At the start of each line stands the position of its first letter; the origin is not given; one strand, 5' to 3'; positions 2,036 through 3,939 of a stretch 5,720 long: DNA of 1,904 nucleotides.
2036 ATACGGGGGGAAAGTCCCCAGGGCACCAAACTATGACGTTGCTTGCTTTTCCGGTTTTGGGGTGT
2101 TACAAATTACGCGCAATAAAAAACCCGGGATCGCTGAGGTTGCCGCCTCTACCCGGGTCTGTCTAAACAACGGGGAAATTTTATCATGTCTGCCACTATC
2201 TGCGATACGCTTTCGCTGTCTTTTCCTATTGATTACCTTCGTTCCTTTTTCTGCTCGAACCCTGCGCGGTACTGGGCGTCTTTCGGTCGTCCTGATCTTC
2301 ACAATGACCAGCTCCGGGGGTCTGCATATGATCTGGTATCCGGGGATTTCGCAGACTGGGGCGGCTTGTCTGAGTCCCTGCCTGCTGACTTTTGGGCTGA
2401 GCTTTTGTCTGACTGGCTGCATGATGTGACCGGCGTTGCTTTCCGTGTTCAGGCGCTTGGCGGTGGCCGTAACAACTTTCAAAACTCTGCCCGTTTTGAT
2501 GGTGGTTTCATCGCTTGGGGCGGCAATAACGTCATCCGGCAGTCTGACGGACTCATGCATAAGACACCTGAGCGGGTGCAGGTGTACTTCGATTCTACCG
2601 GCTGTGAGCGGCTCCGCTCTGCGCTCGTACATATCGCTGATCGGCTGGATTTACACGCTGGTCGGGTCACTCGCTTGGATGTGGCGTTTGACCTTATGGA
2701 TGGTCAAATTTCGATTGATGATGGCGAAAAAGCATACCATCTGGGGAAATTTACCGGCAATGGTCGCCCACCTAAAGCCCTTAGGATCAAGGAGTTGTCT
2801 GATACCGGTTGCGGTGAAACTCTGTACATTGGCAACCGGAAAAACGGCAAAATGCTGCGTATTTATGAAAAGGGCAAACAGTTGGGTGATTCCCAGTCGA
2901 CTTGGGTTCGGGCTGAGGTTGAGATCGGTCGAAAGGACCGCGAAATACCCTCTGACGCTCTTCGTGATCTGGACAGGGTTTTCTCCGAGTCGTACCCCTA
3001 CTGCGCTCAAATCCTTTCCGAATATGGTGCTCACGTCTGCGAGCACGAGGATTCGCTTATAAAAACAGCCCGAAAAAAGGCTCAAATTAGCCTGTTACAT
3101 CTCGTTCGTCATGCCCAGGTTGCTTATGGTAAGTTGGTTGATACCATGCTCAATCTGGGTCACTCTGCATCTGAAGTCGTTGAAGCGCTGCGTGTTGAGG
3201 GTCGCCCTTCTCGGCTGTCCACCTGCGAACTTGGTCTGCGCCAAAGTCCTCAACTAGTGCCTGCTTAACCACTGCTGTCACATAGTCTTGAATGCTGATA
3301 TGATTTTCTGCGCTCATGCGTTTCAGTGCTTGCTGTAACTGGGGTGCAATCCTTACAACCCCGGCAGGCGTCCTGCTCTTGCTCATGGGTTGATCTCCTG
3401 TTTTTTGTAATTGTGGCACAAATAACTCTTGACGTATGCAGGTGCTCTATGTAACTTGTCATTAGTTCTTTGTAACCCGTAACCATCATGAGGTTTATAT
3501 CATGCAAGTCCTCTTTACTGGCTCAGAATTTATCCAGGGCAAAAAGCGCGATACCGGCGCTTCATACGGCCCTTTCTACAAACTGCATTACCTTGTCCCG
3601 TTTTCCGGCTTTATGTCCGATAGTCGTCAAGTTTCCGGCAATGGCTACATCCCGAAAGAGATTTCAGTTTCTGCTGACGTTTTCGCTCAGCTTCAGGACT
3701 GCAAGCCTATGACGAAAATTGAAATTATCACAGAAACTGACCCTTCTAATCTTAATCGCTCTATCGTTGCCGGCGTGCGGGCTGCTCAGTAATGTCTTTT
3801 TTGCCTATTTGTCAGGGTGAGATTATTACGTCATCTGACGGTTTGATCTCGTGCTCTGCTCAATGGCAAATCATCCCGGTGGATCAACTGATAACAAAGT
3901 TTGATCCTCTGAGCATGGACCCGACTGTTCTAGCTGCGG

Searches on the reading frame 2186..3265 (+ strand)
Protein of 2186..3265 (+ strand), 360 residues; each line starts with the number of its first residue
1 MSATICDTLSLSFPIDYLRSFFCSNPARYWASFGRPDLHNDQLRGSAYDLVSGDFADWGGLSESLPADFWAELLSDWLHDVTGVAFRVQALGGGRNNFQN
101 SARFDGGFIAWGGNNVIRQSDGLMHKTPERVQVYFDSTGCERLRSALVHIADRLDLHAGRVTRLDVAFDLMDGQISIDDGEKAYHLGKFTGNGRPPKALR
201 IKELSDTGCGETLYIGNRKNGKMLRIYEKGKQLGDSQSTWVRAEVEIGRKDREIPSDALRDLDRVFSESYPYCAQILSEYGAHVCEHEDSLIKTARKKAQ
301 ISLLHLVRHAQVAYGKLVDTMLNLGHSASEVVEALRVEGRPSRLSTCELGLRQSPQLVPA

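Call 6: search_protein_families(library=pfam, proteins=[window:2186-3265:+], max_evalue=0.01)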
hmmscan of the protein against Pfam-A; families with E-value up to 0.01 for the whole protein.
window:2186-3265:+ (360 aa): 1 family
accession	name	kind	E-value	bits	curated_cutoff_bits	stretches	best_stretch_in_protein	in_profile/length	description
PF02486.25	Rep_trans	-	1.8e-24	86.9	29.6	1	160-326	2-190/201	Replication initiation factor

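Call 8: search_dna_similar(query=window:2186-3265:+, collection=phages, mode=protein, max_rows=20, max_evalue=0.001)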
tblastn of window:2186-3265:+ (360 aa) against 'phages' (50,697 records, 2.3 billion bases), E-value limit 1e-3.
Records with a match: 120; places in all: 151; records where one place covers at least 80% of the query: 29.
Best place of each record, by identity: <60% 120.
By first word of the organism name: Ralstonia 35; Affertcholeramvirus 32; Vibrio 19; Inovirus 15; Stenotrophomonas 10; Xanthomonas 5; Dulem 3; Inoviridae 1.
By host as written in the record: Ralstonia solanacearum 29; Homo sapiens 15; - 11; Vibrio cholerae O1 biovar El tor 11; Vibrio cholerae O1 biovar El Tor 5; Vibrio cyclitrophicus 10N.286.52.F6 4; Vibrio cholerae O1 3; Stenotrophomonas maltophilia 3; and 29 more.
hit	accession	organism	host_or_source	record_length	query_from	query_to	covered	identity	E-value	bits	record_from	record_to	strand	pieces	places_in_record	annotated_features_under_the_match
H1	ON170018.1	Ralstonia phage YO001_4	Ralstonia solanacearum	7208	27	349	90%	29.7%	1e-24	111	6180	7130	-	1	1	record has no annotation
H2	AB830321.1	Ralstonia phage RSS20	Ralstonia solanacearum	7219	35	349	88%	29.6%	7e-26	114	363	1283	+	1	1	hypothetical protein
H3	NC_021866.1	Ralstonia phage RSS20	Ralstonia solanacearum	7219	35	349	88%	29.6%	7e-26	114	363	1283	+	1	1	hypothetical protein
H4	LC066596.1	Ralstonia phage RSS-TH1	Ralstonia solanacearum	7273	35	349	88%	29.0%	1e-25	114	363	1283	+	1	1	hypothetical protein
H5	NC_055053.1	Ralstonia phage RSS-TH1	Ralstonia solanacearum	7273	35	349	88%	29.0%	1e-25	114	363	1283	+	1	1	hypothetical protein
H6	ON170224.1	Ralstonia phage YO131_4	Ralstonia solanacearum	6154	35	349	88%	29.0%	1e-25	113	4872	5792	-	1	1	record has no annotation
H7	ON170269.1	Ralstonia phage YO161_1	Ralstonia solanacearum R470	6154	35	349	88%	29.0%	1e-25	113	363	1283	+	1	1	record has no annotation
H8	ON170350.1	Ralstonia phage YO378_2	Ralstonia solanacearum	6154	35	349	88%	29.0%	1e-25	113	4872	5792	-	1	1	record has no annotation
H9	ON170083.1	Ralstonia phage YO040_2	Ralstonia solanacearum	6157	35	349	88%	29.0%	1e-25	113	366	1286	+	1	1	record has no annotation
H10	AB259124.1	Ralstonia phage RSS1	-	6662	35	349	88%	29.0%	2e-25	113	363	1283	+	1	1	hypothetical protein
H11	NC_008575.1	Ralstonia phage RSS1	Ralstonia solanacearum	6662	35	349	88%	29.0%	2e-25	113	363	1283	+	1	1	hypothetical protein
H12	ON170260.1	Ralstonia phage YO154_3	Ralstonia solanacearum R355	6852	35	349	88%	29.0%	2e-25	113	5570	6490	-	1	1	record has no annotation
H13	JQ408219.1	Ralstonia phage RSS0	Ralstonia solanacearum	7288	35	349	88%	29.0%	2e-25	113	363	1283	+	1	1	hypothetical protein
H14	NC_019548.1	Ralstonia phage RSS0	Ralstonia solanacearum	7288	35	349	88%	29.0%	2e-25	113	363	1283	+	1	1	hypothetical protein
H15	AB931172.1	Ralstonia phage RS611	Ralstonia solanacearum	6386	35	349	88%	29.0%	3e-25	112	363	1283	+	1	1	hypothetical protein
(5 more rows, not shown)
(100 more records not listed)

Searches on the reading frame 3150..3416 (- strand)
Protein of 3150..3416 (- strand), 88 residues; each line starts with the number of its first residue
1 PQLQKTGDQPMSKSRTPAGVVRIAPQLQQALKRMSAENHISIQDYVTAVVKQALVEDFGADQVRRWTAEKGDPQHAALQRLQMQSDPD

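Call 67: search_protein_families(library=pfam, proteins=[window:3150-3416:-], max_evalue=1)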
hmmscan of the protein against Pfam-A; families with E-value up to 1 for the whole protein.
window:3150-3416:- (88 aa): 2 families
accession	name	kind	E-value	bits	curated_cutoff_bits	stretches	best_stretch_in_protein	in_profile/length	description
PF22513.2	FitA-like_RHH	-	0.046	14.1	27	1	26-54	11-39/39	Antitoxin FitA-like, ribbon-helix-helix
PF05534.18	HicB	-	0.093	13.1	21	1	20-48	21-49/51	HicB family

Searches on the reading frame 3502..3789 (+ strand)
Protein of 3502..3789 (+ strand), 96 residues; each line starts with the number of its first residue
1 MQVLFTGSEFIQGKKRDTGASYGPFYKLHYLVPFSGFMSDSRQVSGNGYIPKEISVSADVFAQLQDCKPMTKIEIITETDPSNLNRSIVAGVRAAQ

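Call 6: search_protein_families(library=pfam, proteins=[window:3502-3789:+], max_evalue=0.01)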
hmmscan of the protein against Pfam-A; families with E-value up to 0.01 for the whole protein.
window:3502-3789:+ (96 aa): 1 family
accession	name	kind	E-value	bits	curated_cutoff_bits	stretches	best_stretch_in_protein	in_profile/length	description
PF07459.16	CTX_RstB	-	1.3e-05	25.9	26.2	1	18-89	19-91/92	CTX phage RstB protein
